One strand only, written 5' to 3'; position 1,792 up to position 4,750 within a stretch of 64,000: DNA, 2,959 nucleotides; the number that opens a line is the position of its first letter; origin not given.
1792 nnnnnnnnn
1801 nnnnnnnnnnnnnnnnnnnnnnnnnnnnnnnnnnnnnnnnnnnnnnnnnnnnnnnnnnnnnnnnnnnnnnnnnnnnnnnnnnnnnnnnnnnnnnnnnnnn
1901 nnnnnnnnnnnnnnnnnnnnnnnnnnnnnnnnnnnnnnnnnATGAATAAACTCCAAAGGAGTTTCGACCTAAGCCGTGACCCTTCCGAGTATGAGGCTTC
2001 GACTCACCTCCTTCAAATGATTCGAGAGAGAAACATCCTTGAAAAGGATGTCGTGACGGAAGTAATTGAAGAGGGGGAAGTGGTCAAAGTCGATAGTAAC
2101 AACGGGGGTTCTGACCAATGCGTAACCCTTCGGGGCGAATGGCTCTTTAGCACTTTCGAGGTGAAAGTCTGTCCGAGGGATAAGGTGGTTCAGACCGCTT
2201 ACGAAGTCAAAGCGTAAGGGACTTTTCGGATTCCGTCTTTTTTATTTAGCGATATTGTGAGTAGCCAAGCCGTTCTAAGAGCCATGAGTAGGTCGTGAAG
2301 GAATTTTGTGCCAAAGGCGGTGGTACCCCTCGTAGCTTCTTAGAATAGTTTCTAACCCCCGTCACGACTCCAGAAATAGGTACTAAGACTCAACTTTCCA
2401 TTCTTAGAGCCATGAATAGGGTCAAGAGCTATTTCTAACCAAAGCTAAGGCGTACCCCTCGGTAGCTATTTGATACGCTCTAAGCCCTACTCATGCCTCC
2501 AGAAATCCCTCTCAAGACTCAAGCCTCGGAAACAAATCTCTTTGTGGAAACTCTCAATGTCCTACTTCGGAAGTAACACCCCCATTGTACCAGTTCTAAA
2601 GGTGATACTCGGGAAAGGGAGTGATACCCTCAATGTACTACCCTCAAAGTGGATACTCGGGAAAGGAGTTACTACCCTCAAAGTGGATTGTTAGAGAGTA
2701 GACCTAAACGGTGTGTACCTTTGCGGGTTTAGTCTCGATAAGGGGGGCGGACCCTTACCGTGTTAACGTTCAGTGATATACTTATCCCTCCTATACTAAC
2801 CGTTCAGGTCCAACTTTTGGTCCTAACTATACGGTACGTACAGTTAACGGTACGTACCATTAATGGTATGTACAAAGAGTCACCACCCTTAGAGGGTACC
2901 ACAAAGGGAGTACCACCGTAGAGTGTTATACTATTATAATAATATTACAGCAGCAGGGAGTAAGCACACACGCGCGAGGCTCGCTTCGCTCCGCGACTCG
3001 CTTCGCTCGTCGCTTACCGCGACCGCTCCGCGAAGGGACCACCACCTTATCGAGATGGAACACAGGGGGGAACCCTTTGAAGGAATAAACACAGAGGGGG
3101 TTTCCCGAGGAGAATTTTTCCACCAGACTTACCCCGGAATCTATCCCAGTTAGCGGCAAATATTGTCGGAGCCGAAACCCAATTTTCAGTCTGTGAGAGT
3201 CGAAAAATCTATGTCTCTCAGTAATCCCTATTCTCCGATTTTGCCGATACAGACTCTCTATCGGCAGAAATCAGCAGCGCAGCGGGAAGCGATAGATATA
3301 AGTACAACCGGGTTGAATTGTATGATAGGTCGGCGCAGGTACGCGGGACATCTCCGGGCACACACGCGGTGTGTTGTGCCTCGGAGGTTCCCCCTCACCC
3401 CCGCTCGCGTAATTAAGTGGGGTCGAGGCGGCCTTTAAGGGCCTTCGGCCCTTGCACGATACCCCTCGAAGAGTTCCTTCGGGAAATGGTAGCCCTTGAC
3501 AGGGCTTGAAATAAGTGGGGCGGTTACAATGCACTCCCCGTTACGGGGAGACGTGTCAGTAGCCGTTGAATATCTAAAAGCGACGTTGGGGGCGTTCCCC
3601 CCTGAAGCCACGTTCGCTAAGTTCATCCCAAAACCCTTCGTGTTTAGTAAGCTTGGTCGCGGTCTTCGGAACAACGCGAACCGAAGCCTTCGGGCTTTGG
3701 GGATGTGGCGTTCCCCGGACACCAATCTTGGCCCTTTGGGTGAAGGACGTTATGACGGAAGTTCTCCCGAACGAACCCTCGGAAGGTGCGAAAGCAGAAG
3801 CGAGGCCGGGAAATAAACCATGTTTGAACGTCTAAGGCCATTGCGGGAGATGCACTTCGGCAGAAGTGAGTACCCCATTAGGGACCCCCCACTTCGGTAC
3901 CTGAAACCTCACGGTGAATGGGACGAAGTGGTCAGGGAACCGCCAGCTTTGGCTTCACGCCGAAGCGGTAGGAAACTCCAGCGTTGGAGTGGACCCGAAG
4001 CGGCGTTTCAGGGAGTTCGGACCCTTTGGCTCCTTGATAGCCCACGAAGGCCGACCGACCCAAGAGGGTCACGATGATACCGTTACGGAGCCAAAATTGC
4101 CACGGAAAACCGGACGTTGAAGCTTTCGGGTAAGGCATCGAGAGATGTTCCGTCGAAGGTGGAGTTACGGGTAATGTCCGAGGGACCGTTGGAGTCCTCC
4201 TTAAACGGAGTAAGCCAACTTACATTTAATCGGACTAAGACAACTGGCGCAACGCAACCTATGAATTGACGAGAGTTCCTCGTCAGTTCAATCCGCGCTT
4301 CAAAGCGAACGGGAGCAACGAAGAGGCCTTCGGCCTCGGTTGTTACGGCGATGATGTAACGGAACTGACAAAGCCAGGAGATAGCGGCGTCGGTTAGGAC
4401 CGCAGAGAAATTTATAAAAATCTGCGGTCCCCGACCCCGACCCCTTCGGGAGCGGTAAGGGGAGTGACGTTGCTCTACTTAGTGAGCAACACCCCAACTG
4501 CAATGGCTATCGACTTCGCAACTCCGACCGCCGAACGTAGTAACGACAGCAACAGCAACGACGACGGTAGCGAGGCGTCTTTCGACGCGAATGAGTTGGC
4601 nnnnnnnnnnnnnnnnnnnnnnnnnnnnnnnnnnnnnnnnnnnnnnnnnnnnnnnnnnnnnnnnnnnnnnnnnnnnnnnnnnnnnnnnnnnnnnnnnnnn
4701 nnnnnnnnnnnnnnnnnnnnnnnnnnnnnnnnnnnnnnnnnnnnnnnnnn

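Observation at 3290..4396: A ~1.1 kb ORF-free, hairpin-saturated segment: candidate large structured RNA of unknown class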

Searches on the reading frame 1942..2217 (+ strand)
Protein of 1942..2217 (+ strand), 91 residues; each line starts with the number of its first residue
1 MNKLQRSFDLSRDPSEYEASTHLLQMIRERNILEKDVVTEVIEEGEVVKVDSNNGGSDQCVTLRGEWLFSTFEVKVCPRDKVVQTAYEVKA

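Call 10: search_protein_families(library=pfam, proteins=[window:1942-2217:+])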
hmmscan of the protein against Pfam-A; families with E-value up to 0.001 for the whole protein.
window:1942-2217:+ (91 aa): 1 family
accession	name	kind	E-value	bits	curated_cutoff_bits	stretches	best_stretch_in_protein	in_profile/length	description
PF14076.12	DUF4258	-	3.4e-05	24.5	25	1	20-88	2-71/71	Domain of unknown function (DUF4258)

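Call 18: find_encoding_contigs(protein=window:1942-2217:+, flank=10000, max_places=10)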
Protein window:1942-2217:+ (91 aa): no gene with exactly this product is on record in the collection.

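Call 122: search_protein_families(library=phrogs, proteins=[window:1942-2217:+], max_evalue=0.001)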
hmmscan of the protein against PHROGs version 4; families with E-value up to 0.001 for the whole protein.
window:1942-2217:+ (91 aa): 0 families

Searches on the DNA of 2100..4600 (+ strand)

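Call 5: search_dna_similar(query=window:2200-4500:+, collection=phages, mode=distant, max_rows=30)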
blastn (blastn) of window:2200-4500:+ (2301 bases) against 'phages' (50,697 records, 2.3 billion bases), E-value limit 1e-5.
No match.
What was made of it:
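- Tried and rejected: blastn of 2200-4500 against 50,697 phage records gave no match (call 5).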

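Call 8: search_rna_families(source=window, start=2100, end=4600, threshold=evalue, max_evalue=10)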
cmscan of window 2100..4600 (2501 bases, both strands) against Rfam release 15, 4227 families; matches with E-value up to 10: 1.
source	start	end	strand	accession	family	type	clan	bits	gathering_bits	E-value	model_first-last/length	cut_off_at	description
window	2220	2237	-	RF02914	DUF805b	Cis-reg;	CL00115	15.6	35.6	0.52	3-20/35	no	DUF805b RNA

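Call 102: build_rna_model(alignment_id=A5)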
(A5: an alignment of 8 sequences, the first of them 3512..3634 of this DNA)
Model R1 built from alignment A5 (8 sequences, 123 columns); structure: RNAalifold consensus.
model positions 119; base pairs 34; branch points 1; effective number of sequences 0.97; information 0.59 bits per position. Calibrated on 0.2 Mb of random sequence (short: E-values are rough).
structure used (alignment columns):
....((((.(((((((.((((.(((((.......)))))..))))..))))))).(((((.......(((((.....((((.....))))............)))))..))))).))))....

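Call 103: build_rna_model(alignment_id=A6)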
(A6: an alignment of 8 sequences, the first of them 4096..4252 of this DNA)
Model R2 built from alignment A6 (8 sequences, 164 columns); structure: RNAalifold consensus.
model positions 157; base pairs 33; branch points 5; effective number of sequences 1.06; information 0.589 bits per position. Calibrated on 0.2 Mb of random sequence (short: E-values are rough).
structure used (alignment columns):
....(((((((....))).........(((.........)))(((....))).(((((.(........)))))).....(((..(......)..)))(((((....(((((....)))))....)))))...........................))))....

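Call 104: search_with_rna_model(model_id=R1, sources=[window, L012, L021, L022, L023, L024, L025, L026, L027, L028, L029, L030, L031, L009, L010, L011], max_evalue=1, show_alignments=2)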
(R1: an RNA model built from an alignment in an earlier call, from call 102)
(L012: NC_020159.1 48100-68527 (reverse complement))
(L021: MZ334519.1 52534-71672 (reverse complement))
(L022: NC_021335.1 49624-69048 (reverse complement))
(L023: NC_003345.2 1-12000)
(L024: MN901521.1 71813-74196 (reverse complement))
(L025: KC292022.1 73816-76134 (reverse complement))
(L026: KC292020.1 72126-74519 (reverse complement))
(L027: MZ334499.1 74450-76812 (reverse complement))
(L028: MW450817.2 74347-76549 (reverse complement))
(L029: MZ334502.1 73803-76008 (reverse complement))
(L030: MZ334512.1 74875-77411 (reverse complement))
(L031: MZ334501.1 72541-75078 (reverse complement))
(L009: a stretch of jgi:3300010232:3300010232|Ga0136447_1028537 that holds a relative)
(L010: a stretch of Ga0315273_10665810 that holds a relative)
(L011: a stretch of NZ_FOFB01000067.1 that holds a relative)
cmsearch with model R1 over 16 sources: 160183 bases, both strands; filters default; matches with E-value up to 1: 4.
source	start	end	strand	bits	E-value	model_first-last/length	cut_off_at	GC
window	3512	3634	+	129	6.2e-27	1-119/119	no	0.54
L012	2495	2614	+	57.6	8.6e-11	1-119/119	no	0.61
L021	2476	2595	+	56.9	1.3e-10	1-119/119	no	0.62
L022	2479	2598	+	56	2e-10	1-119/119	no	0.62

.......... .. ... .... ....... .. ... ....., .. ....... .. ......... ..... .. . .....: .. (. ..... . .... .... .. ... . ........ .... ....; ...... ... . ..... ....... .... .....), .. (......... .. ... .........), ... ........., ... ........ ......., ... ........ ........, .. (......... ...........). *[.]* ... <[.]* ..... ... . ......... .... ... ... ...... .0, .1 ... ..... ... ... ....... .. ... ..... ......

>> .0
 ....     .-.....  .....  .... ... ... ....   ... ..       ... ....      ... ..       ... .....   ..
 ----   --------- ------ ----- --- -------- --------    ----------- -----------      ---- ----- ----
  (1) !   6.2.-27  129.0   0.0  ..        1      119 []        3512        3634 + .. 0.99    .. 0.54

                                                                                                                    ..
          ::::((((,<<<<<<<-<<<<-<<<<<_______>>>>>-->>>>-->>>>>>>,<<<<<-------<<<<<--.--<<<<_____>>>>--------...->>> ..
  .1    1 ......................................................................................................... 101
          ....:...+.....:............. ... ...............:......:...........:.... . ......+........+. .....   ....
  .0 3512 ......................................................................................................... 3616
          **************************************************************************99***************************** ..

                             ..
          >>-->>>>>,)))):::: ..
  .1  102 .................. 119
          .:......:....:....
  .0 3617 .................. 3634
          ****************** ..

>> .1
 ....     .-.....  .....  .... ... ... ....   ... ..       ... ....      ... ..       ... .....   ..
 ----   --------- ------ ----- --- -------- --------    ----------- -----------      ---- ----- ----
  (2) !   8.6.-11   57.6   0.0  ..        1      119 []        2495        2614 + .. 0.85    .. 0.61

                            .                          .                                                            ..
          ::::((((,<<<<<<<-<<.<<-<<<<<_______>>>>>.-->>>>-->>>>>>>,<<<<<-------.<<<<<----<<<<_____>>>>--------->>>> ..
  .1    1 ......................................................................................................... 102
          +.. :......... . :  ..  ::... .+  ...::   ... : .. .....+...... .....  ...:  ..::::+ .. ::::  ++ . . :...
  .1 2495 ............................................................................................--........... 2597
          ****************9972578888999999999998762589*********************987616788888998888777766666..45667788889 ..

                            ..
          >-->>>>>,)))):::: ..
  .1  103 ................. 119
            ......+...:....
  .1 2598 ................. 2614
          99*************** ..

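Call 105: search_with_rna_model(model_id=R2, sources=[window, L012, L021, L022, L023, L024, L025, L026, L027, L028, L029, L030, L031, L009, L010, L011], max_evalue=1, show_alignments=2)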
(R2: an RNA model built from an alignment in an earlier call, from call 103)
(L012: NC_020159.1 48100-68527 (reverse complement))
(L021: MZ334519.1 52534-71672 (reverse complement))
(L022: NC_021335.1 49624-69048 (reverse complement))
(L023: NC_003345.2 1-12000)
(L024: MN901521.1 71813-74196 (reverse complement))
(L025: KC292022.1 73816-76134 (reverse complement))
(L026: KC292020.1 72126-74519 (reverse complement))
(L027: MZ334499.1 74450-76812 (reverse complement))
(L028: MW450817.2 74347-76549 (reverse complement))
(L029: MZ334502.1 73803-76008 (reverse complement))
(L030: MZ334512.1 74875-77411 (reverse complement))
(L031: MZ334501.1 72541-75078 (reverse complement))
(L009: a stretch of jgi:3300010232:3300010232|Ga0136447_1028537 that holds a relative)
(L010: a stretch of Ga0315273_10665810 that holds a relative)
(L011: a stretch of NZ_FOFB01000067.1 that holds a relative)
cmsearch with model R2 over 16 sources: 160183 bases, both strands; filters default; matches with E-value up to 1: 4.
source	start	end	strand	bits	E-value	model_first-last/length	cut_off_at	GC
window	4096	4252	+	183.2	3.3e-55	1-157/157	no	0.5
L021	2969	3147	+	50.1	1e-13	1-157/157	no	0.61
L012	2987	3165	+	49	2.3e-13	1-157/157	no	0.6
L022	2971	3149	+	49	2.3e-13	1-157/157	no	0.6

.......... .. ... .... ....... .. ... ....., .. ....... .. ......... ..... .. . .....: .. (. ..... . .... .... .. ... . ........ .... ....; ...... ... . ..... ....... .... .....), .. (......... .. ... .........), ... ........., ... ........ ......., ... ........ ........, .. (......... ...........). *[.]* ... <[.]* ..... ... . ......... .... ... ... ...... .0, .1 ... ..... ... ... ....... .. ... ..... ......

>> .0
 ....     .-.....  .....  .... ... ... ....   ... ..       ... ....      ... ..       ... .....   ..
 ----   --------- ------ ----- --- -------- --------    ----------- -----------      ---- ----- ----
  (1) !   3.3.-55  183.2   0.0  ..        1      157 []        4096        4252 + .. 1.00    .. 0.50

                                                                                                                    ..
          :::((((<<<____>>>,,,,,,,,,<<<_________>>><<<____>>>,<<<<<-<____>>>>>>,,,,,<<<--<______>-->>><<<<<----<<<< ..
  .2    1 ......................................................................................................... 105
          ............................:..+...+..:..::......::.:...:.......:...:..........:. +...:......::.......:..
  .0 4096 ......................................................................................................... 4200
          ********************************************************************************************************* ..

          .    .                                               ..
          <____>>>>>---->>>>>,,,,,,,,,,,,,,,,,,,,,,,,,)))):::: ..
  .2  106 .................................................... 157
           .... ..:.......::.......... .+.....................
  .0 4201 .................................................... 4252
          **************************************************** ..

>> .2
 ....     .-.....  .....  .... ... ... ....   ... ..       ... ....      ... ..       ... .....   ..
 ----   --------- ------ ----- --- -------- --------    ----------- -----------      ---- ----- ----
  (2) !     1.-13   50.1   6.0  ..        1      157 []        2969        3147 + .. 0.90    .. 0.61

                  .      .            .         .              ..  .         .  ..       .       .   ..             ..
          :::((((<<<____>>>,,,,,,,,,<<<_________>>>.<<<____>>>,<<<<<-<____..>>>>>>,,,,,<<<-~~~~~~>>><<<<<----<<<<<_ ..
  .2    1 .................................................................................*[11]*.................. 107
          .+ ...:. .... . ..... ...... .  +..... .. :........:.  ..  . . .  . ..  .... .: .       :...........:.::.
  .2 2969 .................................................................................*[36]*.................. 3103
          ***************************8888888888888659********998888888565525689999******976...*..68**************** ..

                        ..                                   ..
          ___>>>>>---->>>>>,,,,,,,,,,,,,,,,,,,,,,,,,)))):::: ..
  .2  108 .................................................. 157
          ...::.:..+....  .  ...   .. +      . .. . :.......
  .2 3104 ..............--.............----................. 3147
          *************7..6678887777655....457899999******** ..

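Call 118: search_with_rna_model(model_id=R2, sources=[L032, L033, L013, L017, L018, L002, L004, L005, L007], max_evalue=1)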
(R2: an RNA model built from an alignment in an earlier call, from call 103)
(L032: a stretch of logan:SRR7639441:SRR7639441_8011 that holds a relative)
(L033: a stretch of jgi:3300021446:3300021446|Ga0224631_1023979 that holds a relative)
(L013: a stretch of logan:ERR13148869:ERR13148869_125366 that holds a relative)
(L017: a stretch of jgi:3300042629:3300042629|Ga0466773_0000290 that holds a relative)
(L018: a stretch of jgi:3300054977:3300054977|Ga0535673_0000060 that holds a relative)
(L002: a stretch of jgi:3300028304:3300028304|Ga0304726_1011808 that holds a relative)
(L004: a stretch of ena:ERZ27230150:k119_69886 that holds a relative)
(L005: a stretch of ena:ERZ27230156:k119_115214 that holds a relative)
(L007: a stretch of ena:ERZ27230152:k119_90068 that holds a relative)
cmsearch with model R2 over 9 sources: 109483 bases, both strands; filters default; matches with E-value up to 1: 8.
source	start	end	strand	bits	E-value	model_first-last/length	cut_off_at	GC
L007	9410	9565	+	185.1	5.8e-56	1-157/157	no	0.57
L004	3910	4065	+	183.7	1.5e-55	1-157/157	no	0.57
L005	9598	9753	+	183.1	2.5e-55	1-157/157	no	0.56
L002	3613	3769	+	182.5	3.7e-55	1-157/157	no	0.55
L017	9770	9932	+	169.8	3.3e-51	1-157/157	no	0.55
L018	9759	9920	+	163.8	2.5e-49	1-157/157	no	0.54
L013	4284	4446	+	163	4.3e-49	1-157/157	no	0.54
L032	9208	9331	+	62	1.4e-17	1-157/157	no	0.61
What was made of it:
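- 4096..4252 (+): Conserved core of domain 4 (helix 4099-4102/4245-4248 enclosing six hairpins). It includes the invariant block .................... There are no hits in the HF1/HF2-group loci and no second copy in the window (calls 105, 118).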

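Call 119: search_with_rna_model(model_id=R1, sources=[L032, L033, L013, L017, L018, L002, L004, L005, L007, L012, L021, L022, window], max_evalue=1, make_alignment=true)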
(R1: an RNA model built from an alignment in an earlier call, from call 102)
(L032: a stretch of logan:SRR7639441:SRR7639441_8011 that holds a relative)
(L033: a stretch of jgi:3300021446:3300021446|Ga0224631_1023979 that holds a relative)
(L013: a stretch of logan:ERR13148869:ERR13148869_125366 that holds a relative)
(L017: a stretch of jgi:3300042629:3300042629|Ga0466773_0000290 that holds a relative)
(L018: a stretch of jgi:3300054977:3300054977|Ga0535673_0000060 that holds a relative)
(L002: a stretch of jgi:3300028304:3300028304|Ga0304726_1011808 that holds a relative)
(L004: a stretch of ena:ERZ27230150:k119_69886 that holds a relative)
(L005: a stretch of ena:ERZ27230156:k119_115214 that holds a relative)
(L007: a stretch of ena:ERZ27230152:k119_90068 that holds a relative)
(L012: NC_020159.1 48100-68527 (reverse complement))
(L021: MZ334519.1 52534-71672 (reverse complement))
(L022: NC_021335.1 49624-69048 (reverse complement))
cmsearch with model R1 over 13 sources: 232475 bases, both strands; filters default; matches with E-value up to 1: 12.
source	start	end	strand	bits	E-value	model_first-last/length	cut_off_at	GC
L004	3303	3425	+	133.4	9.2e-28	1-119/119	no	0.54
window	3512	3634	+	129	9e-27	1-119/119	no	0.54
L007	8811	8929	+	126.9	2.7e-26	1-119/119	no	0.5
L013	3720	3837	+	124.8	8e-26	1-119/119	no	0.58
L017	9182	9297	+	124.5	9.4e-26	1-119/119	no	0.58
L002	3009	3129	+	124.3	1e-25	1-119/119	no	0.54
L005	9001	9119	+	124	1.2e-25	1-119/119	no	0.55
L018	9201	9314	+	119.6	1.2e-24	1-119/119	no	0.56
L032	8689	8811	+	105.9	1.5e-21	1-119/119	no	0.6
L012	2495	2614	+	57.6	1.2e-10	1-119/119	no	0.61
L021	2476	2595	+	56.9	1.8e-10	1-119/119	no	0.62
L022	2479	2598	+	56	3e-10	1-119/119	no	0.62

Alignment A7: 12 matches aligned to the model, 128 columns, each read 5' to 3' on its own strand. Consensus structure (alignment columns), stored with it:
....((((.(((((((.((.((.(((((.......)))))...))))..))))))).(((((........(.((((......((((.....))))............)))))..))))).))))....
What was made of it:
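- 3454..3643 (+): Domain 2, closed by the long-range helix 3454-3459/3638-3643. It holds a variable hairpin (3466-3482), hairpin 3491-3506 and a conserved three-way core (3512-3634). Covariance model R1 (3512-3634) finds every relative, including HSTV-2, HCTV-6 and HRTV-7 (E about 1e-10) and L032 (E 1e-21) (calls 104, 119).
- One copy per genome, always at the syntenic site (calls 104, 105, 118, 119).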
